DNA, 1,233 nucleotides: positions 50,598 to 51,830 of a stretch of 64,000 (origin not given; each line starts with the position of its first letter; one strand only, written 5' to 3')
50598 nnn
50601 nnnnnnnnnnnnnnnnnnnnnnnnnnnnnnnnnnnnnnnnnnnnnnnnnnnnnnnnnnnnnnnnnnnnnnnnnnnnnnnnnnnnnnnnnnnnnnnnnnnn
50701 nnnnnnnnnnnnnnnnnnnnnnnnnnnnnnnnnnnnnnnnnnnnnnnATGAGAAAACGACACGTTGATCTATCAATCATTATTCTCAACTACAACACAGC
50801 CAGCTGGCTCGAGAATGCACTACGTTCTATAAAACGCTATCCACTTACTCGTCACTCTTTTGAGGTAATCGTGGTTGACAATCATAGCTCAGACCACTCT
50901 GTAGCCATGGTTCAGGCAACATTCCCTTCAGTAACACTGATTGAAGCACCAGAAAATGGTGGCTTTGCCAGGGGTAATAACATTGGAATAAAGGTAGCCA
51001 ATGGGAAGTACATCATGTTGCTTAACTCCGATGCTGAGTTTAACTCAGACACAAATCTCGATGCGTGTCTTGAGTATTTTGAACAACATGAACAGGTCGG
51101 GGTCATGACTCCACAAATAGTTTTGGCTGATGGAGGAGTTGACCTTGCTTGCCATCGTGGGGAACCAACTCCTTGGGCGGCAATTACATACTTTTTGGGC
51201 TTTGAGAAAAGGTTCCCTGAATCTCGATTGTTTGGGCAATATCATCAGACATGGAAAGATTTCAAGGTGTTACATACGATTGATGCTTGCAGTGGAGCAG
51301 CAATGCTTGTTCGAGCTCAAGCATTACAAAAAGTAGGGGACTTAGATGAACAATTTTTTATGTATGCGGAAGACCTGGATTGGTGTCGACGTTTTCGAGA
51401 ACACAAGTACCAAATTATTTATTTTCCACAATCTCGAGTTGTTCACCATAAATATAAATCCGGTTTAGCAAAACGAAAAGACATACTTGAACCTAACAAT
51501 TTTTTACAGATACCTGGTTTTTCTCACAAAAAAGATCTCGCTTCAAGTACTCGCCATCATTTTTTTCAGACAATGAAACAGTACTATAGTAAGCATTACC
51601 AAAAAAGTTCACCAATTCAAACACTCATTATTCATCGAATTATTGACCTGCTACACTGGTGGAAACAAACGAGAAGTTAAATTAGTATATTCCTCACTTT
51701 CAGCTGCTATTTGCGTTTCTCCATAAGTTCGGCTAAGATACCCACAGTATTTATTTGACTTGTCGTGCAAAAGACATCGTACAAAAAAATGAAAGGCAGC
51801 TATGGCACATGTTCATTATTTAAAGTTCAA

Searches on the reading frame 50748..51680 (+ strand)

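Call 21: search_protein_families(library=pfam, proteins=[window:50748-51680:+], max_evalue=0.001)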
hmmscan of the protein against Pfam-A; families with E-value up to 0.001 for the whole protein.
window:50748-51680:+ (310 aa): 6 families
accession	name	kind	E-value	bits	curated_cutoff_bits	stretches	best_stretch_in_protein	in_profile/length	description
PF00535.33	Glycos_transf_2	-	6.4e-24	85.2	23.3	1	9-124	1-116/168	Glycosyl transferase family 2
PF13641.12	Glyco_tranf_2_3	-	1.5e-17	64.9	27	1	8-237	3-215/230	Glycosyltransferase like family 2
PF10111.15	Glyco_tranf_2_2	-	1.6e-07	31.5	27.3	1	13-109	7-104/276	Glycosyltransferase like family 2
PF13632.12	Glyco_trans_2_3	-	3e-06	27.6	27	1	182-239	73-128/198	Glycosyl transferase family group 2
PF13506.12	Glyco_transf_21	-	6.9e-05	22.8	21.7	1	152-229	75-150/174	Glycosyl transferase family 21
PF13712.12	Glyco_tranf_2_5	-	0.00058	20.1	27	0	69-120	37-88/210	Glycosyltransferase like family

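Call 44: search_protein_families(library=ncbifam, proteins=[window:50748-51680:+], max_evalue=0.001)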
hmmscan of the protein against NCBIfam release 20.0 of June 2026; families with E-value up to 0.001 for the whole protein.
window:50748-51680:+ (310 aa): 15 families
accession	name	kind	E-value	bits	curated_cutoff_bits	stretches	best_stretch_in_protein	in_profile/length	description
NF041875.1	EPS_EpsD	equivalog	4.2e-16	59.3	370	1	8-271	1-235/325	exopolysaccharide biosynthesis glycosyltransferase EpsD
TIGR03965.1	mycofact_glyco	equivalog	4.3e-15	55.5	280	2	5-126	73-193/467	mycofactocin biosynthesis glycosyltransferase MftF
TIGR03937.1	PgaC_IcaA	equivalog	1.2e-14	54.1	422.3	1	7-121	46-160/407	poly-beta-1,6-N-acetyl-D-glucosamine synthase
TIGR03111.1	glyc2_xrt_Gpos1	hypoth_equivalog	3.7e-14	52.4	363.95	1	6-126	49-171/439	TIGR03111 family XrtG-associated glycosyltransferase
NF007482.0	PRK10073.1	equivalog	8.5e-14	51.3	423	1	3-99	3-99/334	glycosyltransferase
NF038302.1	EPS_HpsE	equivalog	8.7e-13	47.9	300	1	6-242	1-231/307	hormogonium polysaccharide biosynthesis glycosyltransferase HpsE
TIGR04283.1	glyco_like_mftF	equivalog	3e-12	46.6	182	1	8-118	1-105/221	TIGR04283 family arsenosugar biosynthesis glycosyltransferase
NF047683.1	TeichurnBiosyTuaG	equivalog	6.3e-12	45.7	400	1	1-133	1-133/252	teichuronic acid biosynthesis protein TuaG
TIGR01556.1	rhamnosyltran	subfamily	9.2e-12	44.7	200.55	1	34-125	18-113/281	rhamnosyltransferase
NF038299.1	EPS_HpsN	equivalog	3.8e-08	32.7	425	1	8-240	3-227/317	hormogonium polysaccharide biosynthesis glycosyltransferase HpsN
NF050050.1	ProtGlycPglI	equivalog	2.7e-06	27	500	1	7-99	3-97/306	GalNAc(5)-diNAcBac-PP-undecaprenol beta-1,3-glucosyltransferase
TIGR04009.1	wcaE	equivalog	7e-06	25.5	369.2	1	9-103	4-100/248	colanic acid biosynthesis glycosyltransferase WcaE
NF050113.1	gal_furan_GlfT1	equivalog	2.3e-05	23.8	330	1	12-219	5-192/290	galactofuranosyltransferase GlfT1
TIGR04195.1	S_glycosyl_SunS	equivalog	5.2e-05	22.3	350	1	12-100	63-145/421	SunS family peptide S-glycosyltransferase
NF053739.1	GlytfEpsEBac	equivalog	6.1e-05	22.1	450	1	8-128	3-124/265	glycosyltransferase EpsE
